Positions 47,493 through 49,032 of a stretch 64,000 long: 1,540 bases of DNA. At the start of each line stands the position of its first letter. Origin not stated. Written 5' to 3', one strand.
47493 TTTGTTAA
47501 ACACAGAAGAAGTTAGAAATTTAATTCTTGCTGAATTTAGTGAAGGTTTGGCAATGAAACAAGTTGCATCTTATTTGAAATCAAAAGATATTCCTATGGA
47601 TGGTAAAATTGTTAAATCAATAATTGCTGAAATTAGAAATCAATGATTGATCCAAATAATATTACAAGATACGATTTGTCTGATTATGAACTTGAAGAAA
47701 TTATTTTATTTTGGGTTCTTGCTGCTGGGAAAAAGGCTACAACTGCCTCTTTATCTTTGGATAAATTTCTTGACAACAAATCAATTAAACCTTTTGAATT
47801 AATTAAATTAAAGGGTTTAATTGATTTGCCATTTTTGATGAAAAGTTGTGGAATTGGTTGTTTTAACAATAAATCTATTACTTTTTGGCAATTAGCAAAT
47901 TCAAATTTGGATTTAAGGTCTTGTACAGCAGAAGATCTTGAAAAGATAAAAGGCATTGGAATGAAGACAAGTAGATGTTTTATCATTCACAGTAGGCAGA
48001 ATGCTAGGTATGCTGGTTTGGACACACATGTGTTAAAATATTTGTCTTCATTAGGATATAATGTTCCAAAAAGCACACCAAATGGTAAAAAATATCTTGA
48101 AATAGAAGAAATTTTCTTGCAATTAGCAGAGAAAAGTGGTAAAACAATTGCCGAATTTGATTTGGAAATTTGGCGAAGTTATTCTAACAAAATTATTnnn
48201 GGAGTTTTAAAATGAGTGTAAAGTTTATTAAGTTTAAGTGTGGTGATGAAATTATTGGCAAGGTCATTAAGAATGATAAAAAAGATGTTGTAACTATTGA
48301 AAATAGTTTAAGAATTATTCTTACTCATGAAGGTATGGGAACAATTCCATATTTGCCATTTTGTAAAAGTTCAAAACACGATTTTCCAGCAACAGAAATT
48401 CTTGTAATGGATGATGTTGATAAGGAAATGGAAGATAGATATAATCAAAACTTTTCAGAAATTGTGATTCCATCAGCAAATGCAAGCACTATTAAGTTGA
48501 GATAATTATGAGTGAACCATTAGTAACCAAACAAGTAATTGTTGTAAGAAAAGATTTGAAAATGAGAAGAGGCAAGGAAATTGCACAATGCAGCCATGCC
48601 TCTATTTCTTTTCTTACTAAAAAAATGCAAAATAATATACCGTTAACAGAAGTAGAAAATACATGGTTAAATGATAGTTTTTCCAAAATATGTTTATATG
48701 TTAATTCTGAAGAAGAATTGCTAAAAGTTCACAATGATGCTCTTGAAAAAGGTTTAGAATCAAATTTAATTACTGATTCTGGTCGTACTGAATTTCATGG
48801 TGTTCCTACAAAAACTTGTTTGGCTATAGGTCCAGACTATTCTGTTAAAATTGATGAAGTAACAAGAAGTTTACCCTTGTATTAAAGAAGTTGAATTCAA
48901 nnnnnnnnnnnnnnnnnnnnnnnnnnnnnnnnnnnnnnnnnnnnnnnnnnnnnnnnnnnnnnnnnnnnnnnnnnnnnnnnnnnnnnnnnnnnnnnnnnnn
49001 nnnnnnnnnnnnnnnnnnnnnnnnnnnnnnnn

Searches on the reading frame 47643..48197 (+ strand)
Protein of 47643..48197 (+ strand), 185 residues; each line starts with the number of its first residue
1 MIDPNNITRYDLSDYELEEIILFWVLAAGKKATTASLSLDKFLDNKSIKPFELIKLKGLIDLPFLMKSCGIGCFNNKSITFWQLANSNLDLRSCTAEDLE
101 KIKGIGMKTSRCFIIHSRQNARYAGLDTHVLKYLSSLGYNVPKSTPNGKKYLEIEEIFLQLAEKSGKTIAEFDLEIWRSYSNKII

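Call 13: find_encoding_contigs(protein=window:47643-48197:+, flank=3000, max_places=10)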
Protein window:47643-48197:+ (185 aa): 9 contigs read that carry it; 6 places shown.
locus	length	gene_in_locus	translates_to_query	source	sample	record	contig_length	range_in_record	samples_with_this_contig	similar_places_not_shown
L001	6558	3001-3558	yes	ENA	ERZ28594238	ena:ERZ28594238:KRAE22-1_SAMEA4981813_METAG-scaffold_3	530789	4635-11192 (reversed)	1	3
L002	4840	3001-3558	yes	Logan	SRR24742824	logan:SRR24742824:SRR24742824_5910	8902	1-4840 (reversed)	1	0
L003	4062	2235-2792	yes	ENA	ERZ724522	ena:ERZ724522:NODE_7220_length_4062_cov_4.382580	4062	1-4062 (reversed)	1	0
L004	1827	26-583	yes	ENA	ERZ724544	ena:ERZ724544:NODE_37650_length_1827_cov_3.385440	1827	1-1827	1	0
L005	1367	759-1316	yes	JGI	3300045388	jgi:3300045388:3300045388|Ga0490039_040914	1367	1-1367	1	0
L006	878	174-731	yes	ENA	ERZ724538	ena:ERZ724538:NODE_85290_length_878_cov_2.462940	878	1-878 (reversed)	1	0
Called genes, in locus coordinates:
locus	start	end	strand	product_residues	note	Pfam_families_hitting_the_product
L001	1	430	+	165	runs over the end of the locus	-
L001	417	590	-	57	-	-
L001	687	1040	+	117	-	-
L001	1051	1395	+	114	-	-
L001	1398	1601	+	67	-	-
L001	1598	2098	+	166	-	PF01551:Peptidase_M23 (weak)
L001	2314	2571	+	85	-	-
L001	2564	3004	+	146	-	PF09424:YqeY (weak)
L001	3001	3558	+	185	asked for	PF22175:Ogg-HhH (weak)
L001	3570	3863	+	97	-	-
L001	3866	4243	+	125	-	PF01981:PTH2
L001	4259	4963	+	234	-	PF24703:DUF7666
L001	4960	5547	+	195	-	PF24703:DUF7666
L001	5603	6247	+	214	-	PF01844:HNH, PF13395:HNH_4 (faint), PF14279:HNH_5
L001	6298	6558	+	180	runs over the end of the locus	-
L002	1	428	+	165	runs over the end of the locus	-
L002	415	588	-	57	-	-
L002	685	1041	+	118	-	-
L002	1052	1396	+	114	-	-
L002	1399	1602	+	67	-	-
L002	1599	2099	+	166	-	PF01551:Peptidase_M23 (faint)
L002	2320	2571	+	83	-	-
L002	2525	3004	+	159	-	PF09424:YqeY (weak)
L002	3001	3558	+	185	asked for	PF22175:Ogg-HhH (weak)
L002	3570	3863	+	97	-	-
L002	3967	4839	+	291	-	?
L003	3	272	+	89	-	?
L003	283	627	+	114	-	-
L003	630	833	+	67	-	-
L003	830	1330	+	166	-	PF01551:Peptidase_M23 (faint)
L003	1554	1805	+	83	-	-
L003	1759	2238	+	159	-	PF09424:YqeY (weak)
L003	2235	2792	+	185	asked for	PF22175:Ogg-HhH (weak)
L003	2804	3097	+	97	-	-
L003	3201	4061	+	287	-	?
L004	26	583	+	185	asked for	PF22175:Ogg-HhH (weak)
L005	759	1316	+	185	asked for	PF22175:Ogg-HhH (weak)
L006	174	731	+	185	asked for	PF22175:Ogg-HhH (weak)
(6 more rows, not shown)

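Call 45: search_protein_families(library=pfam, proteins=[window:47643-48197:+], max_evalue=0.01)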
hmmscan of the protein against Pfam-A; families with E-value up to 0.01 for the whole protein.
window:47643-48197:+ (185 aa): 1 family
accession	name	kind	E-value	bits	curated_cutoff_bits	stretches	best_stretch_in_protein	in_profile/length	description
PF22175.2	Ogg-HhH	-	1.1e-07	32.1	27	1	99-165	105-171/173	8-oxoguanine DNA glycosylase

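Call 85: find_homologous_proteins(query=window:47643-48197:+, max_evalue=1e-8)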
Query window:47643-48197:+ (185 aa): 474 proteins with E <= 1e-8 among 616 candidates; the best 120 are listed.
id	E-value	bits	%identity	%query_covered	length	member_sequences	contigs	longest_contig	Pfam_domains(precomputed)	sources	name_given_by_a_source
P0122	2.4e-118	410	100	100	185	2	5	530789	PF22175.3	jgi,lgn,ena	jgi:hypothetical protein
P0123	1.6e-95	336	81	100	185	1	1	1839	PF22175.3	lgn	-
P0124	6.6e-76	272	68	99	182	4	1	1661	PF22175.3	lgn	-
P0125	1.3e-75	271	67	99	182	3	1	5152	PF22175.3,PF00633.30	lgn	-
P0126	2.1e-75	271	67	99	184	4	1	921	PF22175.3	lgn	-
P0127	2.6e-75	270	66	99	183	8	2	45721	PF22175.3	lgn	-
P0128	6.8e-73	262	64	99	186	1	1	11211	PF22175.3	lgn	-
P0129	2.0e-71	258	65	99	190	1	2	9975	PF22175.3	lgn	-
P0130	2.0e-70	254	65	98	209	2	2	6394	PF22175.3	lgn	-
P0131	2.1e-70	254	64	99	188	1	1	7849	PF22175.3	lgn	-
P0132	2.1e-69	251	63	99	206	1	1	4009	PF22175.3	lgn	-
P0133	3.6e-68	247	65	98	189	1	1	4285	PF22175.3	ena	-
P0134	6.8e-68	246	61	99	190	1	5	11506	PF22175.3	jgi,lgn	jgi:thermostable 8-oxoguanine DNA glycosylase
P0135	8.2e-68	246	62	99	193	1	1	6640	PF22175.3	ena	-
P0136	9.7e-68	246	64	99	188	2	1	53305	PF22175.3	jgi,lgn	-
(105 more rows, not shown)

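Call 86: find_encoding_contigs(protein=P0123, flank=3000, max_places=3)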
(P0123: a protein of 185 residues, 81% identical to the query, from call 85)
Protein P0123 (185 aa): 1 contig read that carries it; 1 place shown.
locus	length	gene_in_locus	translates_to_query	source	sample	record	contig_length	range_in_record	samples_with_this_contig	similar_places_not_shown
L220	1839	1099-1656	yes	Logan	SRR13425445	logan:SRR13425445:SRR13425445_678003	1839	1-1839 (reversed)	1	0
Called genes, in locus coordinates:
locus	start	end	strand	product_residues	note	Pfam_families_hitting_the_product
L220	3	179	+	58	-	?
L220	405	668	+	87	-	-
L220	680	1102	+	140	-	PF09424:YqeY (faint)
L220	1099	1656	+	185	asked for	PF22175:Ogg-HhH (weak)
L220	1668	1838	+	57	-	?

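Call 87: find_encoding_contigs(protein=P0127, flank=4000, max_places=3)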
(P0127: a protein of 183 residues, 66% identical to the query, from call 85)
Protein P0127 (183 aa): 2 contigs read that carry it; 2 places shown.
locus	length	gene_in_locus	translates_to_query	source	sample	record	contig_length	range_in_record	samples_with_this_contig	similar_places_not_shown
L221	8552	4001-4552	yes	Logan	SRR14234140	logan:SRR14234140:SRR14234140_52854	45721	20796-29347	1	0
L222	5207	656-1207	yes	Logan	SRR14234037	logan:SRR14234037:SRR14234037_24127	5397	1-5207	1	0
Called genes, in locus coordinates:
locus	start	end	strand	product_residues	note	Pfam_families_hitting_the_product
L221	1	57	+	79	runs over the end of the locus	-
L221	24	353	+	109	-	-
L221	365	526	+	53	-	-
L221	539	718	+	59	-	-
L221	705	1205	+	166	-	-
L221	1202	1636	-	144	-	PF00989:PAS (weak), PF13188:PAS_8 (faint), PF13426:PAS_9, PF08447:PAS_3 (weak)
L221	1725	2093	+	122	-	-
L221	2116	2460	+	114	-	-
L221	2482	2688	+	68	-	-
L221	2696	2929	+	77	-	-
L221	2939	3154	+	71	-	-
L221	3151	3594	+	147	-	PF09424:YqeY (weak)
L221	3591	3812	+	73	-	-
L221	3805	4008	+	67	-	-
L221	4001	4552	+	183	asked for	PF22175:Ogg-HhH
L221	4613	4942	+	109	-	-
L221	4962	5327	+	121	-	PF01981:PTH2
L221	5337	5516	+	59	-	-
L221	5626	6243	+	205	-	PF01844:HNH, PF13395:HNH_4 (faint), PF14279:HNH_5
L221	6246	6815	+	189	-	-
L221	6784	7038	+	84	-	-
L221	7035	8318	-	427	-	PF00534:Glycos_transf_1, PF13692:Glyco_trans_1_4 (weak)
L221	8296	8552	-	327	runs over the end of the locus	PF04230:PS_pyruv_trans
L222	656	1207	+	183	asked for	PF22175:Ogg-HhH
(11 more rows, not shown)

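Call 92: find_encoding_contigs(protein=P0128, flank=4000, max_places=2)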
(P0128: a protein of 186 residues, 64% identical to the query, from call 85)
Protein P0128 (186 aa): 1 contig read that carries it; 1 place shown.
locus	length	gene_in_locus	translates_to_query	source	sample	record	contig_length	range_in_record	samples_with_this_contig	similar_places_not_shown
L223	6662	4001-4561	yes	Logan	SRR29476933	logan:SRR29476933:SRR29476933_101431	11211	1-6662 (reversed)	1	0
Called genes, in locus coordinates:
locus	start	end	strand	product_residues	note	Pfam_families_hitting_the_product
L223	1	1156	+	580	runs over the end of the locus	-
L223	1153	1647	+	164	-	-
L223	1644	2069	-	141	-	PF13426:PAS_9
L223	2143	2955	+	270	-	-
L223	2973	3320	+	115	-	-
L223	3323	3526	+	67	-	-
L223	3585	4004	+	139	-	PF09424:YqeY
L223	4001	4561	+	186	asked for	PF22175:Ogg-HhH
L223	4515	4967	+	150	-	-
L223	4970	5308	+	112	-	-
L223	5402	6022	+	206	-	PF01844:HNH, PF14279:HNH_5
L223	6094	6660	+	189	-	?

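Call 93: find_encoding_contigs(protein=P0125, flank=4000, max_places=2)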
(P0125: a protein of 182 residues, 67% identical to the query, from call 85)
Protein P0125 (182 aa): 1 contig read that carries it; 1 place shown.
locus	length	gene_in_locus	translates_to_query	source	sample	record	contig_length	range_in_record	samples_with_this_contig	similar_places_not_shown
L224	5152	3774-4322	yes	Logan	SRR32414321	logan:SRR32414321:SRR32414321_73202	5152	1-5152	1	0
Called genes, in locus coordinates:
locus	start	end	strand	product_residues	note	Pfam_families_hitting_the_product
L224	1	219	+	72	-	?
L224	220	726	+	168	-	-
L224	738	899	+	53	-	-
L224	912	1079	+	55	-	-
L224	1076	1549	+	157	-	-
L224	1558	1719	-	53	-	-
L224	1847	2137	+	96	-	-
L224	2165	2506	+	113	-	-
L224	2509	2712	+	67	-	-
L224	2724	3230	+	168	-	PF09424:YqeY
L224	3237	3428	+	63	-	-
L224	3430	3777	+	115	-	-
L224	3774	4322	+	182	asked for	PF22175:Ogg-HhH (weak), PF00633:HHH (faint)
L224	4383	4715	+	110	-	-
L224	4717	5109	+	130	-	PF01981:PTH2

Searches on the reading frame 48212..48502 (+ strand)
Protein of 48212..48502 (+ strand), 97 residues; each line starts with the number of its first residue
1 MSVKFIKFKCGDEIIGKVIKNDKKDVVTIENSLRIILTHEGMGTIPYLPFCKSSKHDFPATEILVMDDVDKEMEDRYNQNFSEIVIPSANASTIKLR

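Call 45: search_protein_families(library=pfam, proteins=[window:48212-48502:+], max_evalue=0.01)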
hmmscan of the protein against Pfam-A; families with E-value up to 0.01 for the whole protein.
window:48212-48502:+ (97 aa): 0 families

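Call 104: search_protein_families(library=phrogs, proteins=[window:48212-48502:+], max_evalue=0.01)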
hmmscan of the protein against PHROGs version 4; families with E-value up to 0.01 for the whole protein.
window:48212-48502:+ (97 aa): 3 families
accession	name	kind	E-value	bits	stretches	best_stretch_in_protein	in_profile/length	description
phrog_527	-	unknown function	9.9e-12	46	1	1-90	2-93/97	-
phrog_471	-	other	0.0001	23.5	1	6-83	11-99/138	methylamine utilization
phrog_431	-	unknown function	0.0003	21.7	0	46-83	75-112/147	-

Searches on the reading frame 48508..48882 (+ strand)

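Call 45: search_protein_families(library=pfam, proteins=[window:48508-48882:+], max_evalue=0.01)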
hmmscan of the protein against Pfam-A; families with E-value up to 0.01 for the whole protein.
window:48508-48882:+ (125 aa): 2 families
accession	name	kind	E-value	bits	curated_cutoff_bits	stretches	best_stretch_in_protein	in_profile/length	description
PF01981.21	PTH2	-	1.7e-33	115.7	23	1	8-125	2-115/115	Peptidyl-tRNA hydrolase PTH2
PF25481.1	Nucleoprot-TPR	-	0.0062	17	27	0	30-57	3-30/80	Nucleoprotein TPR-like domain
